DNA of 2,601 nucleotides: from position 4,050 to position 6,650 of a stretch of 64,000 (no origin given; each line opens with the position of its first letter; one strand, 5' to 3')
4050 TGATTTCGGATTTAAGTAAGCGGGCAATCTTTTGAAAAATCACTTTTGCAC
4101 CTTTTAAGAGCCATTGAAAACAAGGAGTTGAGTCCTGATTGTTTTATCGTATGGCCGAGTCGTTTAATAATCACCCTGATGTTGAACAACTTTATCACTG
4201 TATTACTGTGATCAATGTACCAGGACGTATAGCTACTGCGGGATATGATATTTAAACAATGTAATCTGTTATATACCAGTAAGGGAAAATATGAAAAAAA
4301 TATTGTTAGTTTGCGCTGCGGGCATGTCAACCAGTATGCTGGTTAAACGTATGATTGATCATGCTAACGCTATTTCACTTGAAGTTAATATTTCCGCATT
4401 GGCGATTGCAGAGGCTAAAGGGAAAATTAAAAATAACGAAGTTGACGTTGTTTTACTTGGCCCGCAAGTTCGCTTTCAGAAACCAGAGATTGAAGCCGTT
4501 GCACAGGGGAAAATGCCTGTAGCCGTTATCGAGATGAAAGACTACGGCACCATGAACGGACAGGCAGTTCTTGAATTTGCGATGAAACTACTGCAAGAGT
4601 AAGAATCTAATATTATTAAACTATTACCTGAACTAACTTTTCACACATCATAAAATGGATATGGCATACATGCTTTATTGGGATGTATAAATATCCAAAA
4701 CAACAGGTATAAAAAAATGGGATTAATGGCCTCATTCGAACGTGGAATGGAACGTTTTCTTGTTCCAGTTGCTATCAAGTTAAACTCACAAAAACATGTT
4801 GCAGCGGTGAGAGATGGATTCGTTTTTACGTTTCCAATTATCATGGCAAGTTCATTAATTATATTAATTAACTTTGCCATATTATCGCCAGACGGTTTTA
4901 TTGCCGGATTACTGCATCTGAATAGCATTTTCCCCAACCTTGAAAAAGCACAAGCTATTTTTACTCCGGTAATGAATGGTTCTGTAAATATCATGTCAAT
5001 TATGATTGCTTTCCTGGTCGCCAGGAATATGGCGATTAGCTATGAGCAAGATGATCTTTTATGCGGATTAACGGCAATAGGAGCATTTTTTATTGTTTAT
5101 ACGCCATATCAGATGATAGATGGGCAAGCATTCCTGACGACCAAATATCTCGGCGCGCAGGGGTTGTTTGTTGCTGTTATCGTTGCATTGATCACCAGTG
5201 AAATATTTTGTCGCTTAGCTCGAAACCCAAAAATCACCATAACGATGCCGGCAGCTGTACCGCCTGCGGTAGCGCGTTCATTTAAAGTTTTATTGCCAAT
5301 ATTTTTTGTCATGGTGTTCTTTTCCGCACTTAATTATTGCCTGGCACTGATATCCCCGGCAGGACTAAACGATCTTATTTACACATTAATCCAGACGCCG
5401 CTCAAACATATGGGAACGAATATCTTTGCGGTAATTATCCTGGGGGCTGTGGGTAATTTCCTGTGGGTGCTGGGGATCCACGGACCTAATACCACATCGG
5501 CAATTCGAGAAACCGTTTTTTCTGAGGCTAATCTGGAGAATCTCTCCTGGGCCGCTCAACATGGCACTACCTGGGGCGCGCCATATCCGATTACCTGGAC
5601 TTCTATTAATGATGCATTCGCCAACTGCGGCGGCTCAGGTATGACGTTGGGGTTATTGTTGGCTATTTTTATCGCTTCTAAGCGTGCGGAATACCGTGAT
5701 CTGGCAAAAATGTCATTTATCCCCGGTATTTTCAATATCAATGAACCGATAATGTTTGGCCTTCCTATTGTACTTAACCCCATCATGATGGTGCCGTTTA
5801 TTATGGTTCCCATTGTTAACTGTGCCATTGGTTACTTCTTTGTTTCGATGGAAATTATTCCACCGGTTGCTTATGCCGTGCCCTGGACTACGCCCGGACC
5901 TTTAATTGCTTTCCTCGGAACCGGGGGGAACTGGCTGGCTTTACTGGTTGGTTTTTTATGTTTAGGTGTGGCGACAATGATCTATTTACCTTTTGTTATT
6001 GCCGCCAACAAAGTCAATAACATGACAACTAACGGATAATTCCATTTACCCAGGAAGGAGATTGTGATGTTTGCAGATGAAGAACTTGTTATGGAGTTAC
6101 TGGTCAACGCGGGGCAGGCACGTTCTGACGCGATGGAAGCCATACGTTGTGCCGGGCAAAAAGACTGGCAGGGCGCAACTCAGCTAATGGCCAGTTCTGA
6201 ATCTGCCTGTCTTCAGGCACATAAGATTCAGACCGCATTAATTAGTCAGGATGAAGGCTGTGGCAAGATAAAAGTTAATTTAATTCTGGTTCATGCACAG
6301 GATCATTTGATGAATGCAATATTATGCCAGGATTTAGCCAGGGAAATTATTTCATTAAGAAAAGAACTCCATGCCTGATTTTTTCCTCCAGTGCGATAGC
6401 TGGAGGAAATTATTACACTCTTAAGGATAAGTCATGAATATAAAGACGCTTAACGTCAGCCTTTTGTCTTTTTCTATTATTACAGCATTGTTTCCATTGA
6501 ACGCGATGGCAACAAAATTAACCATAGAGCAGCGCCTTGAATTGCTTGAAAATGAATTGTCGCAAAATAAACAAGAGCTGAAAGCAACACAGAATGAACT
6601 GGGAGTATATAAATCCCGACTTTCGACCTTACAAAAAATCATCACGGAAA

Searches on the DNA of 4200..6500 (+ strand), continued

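Call 74: search_dna_similar(query=window:4652-4701:+, collection=ecoli_genomes, mode=distant, max_rows=60, rows=spread, max_evalue=1)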
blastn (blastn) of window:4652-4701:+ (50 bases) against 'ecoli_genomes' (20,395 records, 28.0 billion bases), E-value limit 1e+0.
Records with a match: 2506; places in all: 2509; records where one place covers at least 80% of the query: 2505.
Genomes with a match: 2504 of 5426; with a place that covers at least 80% of the query: 2503. Places per genome that has any: lowest 1, median 1, highest 3. On chromosomes: 2504 places; on plasmids: 5.
Best place of each record, by identity: >=99% 1885; 95-99% 555; 90-95% 66.
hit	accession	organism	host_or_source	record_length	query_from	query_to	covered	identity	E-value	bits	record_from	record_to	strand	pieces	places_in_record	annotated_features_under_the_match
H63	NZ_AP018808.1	Escherichia coli strain E2865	Bos taurus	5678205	1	50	100%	100.0%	2e-16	92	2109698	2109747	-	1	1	none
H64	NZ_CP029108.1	Escherichia coli strain AR437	missing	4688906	1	50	100%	100.0%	2e-16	92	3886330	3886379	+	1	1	none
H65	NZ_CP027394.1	Escherichia coli O104:H4 strain FDAARGOS_349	Homo sapiens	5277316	1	50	100%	100.0%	2e-16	92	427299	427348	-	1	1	none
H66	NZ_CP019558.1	Escherichia coli strain KSC207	porcine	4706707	1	50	100%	100.0%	2e-16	92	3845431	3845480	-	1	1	none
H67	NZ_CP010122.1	Escherichia coli strain C5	cow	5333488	1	50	100%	100.0%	2e-16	92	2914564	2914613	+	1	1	none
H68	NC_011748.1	Escherichia coli 55989 strain 55989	-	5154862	1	50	100%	100.0%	2e-16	92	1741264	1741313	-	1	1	none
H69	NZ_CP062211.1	Escherichia coli strain L3Cip3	river water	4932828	1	50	100%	100.0%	2e-16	92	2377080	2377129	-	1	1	none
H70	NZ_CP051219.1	Escherichia coli strain SFE8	swine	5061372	1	50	100%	100.0%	2e-16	92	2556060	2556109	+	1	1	none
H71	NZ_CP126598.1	Escherichia coli strain Ec1120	Lollo Rosso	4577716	1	50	100%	100.0%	2e-16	92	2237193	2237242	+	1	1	none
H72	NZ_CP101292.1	Escherichia coli strain 2003-3014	Homo sapiens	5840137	1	50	100%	100.0%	2e-16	92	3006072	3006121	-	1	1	none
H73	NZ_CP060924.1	Escherichia coli strain EC14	Homo sapiens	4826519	1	50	100%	100.0%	2e-16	92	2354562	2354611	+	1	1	none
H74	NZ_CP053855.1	Escherichia coli strain 258E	duck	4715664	1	50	100%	100.0%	2e-16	92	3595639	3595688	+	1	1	none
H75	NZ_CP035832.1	Escherichia coli strain 025542-1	Homo sapiens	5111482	1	50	100%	100.0%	2e-16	92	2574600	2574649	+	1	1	none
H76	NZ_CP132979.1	Escherichia coli strain ARS-C101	Beef Cattle Feces - Rectal Grab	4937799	1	50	100%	100.0%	2e-16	92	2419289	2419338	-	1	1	none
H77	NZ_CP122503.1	Escherichia coli strain W619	pig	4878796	1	50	100%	100.0%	2e-16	92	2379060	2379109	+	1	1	none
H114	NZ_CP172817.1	Escherichia coli strain HS-01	Homo sapiens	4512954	1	50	100%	94.1%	1e-11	76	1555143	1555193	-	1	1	none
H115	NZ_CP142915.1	Escherichia coli strain B19374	seawater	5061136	1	50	100%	94.0%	3e-12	78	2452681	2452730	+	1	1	none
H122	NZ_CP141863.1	Escherichia coli strain numer 3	Pigeons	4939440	22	50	58%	100.0%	4e-5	54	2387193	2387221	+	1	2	none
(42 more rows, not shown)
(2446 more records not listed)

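Call 75: get_annotated_region(hit=H114, flank=120)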
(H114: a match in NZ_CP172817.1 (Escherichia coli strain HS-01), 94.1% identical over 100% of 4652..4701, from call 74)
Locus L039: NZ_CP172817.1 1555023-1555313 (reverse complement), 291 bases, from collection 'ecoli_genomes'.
description: Escherichia coli strain HS-01 chromosome, complete genome
organism: Escherichia coli strain HS-01 (NCBI taxid 562)
replicon: chromosome; assembly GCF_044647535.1
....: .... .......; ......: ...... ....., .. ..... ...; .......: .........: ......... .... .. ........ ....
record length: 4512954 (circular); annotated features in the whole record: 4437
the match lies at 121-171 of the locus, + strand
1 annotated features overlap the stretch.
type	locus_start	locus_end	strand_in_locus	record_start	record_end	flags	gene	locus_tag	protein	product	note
CDS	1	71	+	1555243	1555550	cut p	-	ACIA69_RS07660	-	PTS sugar transporter subunit IIB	frameshifted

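Call 76: get_annotated_region(hit=H115, flank=120)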
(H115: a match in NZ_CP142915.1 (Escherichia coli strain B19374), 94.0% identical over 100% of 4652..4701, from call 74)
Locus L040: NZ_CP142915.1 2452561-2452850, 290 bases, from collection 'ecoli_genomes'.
description: Escherichia coli strain B19374 chromosome, complete genome
organism: Escherichia coli strain B19374 (NCBI taxid 562)
replicon: chromosome; assembly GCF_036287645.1
host: -; source: seawater; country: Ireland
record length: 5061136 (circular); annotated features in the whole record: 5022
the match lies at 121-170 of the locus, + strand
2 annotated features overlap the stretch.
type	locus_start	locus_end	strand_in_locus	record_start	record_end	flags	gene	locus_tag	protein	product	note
CDS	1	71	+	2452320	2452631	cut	-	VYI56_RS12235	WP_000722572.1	PTS sugar transporter subunit IIB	-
CDS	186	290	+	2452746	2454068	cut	-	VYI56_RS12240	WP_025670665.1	PTS sugar transporter subunit IIC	-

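Call 77: get_annotated_region(hit=H122, flank=2500)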
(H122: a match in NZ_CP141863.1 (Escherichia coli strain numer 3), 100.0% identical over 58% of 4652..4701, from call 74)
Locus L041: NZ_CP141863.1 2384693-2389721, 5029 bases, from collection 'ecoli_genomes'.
description: Escherichia coli strain numer 3 chromosome, complete genome
organism: Escherichia coli strain numer 3 (NCBI taxid 562)
replicon: chromosome; assembly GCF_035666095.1
host: Pigeons; source: -; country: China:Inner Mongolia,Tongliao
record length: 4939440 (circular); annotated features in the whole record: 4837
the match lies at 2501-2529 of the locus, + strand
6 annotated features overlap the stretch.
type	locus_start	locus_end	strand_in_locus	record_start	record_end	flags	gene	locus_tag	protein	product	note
CDS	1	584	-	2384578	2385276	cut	-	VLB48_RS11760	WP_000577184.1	GntR family transcriptional regulator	-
CDS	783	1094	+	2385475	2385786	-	-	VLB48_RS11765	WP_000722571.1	PTS sugar transporter subunit IIB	-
CDS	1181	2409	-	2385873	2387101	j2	-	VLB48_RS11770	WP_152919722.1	IS3 family transposase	programmed frameshift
CDS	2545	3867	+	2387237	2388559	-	-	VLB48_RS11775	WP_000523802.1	PTS sugar transporter subunit IIC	-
CDS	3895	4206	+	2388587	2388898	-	-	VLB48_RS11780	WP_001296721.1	PTS lactose/cellobiose transporter subunit IIA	-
CDS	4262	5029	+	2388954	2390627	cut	-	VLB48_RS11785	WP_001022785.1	carbohydrate porin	-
